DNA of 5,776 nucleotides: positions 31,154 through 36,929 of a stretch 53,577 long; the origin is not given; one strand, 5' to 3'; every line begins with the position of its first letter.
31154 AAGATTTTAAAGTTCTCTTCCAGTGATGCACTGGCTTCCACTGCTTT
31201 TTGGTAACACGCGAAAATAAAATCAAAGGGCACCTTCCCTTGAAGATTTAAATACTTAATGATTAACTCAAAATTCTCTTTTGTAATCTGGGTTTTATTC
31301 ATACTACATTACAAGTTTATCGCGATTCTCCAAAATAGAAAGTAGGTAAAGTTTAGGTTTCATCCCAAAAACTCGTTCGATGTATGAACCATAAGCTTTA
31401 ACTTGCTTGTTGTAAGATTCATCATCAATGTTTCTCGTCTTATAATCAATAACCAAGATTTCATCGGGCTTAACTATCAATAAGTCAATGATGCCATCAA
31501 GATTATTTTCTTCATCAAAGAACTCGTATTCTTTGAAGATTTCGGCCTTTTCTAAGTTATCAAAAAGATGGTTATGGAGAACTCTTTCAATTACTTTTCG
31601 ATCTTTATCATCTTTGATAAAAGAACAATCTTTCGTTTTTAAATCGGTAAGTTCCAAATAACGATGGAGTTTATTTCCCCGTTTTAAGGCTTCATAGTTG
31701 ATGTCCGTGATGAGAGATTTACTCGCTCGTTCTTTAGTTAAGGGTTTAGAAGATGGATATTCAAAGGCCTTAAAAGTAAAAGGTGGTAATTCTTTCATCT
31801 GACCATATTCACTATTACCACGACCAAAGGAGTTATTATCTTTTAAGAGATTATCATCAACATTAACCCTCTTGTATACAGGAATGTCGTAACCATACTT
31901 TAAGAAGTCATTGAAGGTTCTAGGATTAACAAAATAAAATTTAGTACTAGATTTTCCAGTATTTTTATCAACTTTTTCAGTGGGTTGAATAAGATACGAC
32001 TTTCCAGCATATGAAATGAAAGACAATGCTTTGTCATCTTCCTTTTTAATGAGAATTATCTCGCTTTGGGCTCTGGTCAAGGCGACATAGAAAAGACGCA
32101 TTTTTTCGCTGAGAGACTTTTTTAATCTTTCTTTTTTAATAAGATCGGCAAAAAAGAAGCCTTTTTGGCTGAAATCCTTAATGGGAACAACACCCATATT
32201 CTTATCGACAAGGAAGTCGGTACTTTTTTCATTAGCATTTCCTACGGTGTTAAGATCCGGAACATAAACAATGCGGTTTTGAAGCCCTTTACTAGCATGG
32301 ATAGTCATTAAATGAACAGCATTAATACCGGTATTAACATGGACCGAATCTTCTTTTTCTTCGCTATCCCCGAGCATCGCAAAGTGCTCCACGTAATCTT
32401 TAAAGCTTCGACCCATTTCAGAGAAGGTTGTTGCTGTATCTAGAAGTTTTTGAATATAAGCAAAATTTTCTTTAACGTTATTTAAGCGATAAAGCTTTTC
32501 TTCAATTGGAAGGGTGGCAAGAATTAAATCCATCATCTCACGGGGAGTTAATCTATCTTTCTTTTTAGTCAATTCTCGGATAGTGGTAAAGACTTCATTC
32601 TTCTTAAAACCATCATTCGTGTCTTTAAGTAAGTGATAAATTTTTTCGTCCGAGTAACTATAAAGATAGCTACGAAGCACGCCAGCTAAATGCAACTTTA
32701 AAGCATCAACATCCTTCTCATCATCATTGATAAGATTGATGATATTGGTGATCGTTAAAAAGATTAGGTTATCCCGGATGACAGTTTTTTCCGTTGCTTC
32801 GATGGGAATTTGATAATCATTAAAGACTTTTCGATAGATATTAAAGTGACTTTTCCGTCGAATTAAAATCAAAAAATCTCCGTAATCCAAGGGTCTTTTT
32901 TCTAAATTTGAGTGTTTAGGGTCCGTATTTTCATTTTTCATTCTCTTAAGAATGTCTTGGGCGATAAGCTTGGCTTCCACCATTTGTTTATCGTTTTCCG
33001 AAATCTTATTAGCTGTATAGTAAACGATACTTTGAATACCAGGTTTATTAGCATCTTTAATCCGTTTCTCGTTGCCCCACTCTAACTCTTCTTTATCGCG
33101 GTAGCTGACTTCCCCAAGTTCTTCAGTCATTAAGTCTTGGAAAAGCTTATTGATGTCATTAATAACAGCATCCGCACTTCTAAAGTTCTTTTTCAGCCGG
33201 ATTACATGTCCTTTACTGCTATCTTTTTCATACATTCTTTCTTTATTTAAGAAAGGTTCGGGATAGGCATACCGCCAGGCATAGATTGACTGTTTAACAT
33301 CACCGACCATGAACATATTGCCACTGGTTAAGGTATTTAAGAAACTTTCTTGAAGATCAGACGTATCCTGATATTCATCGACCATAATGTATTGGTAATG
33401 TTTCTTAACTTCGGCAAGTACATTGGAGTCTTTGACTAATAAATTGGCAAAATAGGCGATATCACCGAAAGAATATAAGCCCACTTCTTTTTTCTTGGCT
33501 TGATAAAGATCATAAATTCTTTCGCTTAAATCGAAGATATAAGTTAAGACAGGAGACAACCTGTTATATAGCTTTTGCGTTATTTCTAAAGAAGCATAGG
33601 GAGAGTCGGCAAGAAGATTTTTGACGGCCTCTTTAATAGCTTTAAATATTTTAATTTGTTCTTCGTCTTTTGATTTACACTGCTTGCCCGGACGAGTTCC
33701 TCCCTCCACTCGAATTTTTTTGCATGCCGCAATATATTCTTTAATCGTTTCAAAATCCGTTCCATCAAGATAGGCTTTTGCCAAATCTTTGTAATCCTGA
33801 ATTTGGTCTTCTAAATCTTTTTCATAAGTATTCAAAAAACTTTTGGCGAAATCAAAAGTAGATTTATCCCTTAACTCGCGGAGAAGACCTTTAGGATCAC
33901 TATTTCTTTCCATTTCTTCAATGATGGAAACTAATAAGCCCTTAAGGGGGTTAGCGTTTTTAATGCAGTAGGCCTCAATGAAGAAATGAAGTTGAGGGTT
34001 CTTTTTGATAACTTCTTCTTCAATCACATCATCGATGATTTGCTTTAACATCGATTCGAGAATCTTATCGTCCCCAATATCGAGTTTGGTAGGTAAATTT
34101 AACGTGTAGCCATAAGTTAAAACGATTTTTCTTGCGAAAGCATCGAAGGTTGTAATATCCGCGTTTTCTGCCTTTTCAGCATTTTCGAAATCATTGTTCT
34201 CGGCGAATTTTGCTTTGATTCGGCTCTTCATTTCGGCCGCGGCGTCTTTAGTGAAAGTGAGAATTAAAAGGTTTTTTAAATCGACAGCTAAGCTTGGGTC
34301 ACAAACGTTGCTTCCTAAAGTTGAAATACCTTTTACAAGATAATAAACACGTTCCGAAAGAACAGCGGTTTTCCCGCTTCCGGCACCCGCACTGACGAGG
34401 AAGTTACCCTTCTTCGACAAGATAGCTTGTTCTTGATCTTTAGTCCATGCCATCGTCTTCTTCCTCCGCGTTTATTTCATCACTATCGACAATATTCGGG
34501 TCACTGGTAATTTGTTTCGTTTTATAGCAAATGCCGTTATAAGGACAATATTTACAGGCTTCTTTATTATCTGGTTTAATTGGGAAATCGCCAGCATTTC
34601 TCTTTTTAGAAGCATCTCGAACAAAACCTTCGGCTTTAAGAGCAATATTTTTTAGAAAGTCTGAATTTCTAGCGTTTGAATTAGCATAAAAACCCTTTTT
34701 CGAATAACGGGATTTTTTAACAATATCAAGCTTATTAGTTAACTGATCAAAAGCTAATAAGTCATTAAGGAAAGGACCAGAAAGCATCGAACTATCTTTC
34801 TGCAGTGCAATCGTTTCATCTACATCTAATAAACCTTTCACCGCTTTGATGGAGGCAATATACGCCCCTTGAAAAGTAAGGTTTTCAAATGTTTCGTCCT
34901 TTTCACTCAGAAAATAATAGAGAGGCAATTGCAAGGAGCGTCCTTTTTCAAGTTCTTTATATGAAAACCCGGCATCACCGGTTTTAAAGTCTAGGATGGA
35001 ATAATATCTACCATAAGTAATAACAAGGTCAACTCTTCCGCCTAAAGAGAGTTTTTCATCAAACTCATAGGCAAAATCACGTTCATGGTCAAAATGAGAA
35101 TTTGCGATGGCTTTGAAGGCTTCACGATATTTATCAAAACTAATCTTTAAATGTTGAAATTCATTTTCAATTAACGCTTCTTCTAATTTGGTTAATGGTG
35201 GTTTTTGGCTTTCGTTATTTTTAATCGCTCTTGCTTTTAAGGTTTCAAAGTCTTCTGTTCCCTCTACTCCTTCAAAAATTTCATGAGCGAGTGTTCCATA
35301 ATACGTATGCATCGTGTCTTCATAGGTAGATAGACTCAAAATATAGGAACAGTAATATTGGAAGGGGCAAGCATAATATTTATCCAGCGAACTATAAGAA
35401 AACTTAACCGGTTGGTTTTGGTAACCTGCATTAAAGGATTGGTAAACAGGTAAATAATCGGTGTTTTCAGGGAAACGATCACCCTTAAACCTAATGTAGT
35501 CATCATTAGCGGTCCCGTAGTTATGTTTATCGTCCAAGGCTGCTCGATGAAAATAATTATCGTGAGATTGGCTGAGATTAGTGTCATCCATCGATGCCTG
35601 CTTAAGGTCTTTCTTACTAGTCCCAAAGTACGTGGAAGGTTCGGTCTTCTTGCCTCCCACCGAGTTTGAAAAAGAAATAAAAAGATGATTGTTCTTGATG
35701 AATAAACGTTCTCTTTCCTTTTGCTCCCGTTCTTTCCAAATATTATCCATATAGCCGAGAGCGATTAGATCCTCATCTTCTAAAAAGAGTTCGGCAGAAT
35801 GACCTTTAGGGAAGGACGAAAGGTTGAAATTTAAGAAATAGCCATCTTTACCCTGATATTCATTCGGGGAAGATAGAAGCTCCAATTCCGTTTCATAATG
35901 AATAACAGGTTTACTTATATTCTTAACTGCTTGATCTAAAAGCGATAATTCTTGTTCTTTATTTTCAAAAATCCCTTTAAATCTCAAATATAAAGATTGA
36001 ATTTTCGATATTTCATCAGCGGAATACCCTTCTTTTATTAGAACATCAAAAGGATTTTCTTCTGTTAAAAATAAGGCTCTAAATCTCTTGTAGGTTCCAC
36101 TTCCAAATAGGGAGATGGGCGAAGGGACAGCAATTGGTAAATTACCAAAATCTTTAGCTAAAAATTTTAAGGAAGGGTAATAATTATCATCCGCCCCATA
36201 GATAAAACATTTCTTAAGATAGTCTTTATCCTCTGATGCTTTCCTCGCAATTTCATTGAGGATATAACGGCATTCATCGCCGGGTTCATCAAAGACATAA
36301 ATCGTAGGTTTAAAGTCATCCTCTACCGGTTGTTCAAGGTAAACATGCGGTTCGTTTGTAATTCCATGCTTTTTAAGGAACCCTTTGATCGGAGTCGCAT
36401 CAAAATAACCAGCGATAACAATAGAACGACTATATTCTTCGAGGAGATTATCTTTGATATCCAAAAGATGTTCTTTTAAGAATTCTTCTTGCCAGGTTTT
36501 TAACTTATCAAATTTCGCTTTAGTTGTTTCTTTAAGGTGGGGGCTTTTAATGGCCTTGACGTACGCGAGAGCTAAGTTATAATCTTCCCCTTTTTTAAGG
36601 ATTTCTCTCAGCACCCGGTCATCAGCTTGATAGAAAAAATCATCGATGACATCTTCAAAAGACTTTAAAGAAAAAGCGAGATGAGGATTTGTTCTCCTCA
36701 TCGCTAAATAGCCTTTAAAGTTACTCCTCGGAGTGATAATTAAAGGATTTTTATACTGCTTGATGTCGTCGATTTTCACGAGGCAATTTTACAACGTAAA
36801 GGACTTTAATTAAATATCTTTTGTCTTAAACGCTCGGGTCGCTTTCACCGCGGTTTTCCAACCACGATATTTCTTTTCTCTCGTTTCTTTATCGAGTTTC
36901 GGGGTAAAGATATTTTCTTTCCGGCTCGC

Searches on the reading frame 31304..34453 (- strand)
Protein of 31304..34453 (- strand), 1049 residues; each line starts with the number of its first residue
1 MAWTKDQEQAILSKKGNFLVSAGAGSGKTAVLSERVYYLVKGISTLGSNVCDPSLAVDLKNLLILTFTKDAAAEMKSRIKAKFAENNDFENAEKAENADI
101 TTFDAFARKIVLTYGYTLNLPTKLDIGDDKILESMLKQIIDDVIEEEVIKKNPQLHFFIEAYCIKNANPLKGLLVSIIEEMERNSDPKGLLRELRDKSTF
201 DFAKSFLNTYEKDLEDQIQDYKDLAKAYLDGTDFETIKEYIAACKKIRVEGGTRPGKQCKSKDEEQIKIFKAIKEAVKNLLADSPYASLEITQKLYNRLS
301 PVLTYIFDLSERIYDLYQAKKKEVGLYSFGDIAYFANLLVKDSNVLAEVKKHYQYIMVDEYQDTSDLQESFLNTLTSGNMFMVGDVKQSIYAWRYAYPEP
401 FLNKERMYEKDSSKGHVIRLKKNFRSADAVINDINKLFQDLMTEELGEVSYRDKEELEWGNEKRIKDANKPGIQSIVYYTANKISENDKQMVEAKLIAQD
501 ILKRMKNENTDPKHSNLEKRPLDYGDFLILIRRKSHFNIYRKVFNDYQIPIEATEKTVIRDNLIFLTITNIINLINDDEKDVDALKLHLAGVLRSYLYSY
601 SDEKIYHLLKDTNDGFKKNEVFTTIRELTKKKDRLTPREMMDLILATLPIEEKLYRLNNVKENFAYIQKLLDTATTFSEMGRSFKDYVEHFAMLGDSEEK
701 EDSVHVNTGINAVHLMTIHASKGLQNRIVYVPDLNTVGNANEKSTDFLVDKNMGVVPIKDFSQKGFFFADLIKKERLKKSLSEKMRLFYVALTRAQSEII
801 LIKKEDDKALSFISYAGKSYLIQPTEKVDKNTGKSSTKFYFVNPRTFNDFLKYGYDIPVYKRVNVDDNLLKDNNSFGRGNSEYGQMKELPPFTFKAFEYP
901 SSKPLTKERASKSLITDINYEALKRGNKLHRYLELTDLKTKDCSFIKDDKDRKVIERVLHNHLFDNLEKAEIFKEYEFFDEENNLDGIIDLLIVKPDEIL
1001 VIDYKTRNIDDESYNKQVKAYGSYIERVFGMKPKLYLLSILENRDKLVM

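Call 6: search_protein_families(library=pfam, proteins=[window:31304-34453:-])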
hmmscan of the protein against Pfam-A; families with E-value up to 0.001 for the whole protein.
window:31304-34453:- (1049 aa): 5 families
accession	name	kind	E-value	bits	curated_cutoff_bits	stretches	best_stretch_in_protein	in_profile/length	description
PF00580.27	UvrD-helicase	-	8.2e-52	177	23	1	3-408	1-270/271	UvrD/REP helicase N-terminal domain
PF13361.12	UvrD_C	-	3.2e-16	60.1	25.6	1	594-804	231-348/350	UvrD-like helicase C-terminal domain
PF13245.12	AAA_19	-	2.3e-15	57.4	25.1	1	7-392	1-132/134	AAA domain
PF13538.12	UvrD_C_2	-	2.9e-06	27.5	27.4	0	783-802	33-52/52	UvrD-like helicase C-terminal domain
PF12705.13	PDDEXK_1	-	9e-05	23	22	1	950-1029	88-173/247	PD-(D/E)XK nuclease superfamily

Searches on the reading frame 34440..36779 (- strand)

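Call 6: search_protein_families(library=pfam, proteins=[window:34440-36779:-])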
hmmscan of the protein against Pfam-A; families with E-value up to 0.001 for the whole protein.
window:34440-36779:- (779 aa): 1 family
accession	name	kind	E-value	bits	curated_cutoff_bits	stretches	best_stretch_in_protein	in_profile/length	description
PF12705.13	PDDEXK_1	-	3.9e-26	92.9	22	1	460-751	2-246/247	PD-(D/E)XK nuclease superfamily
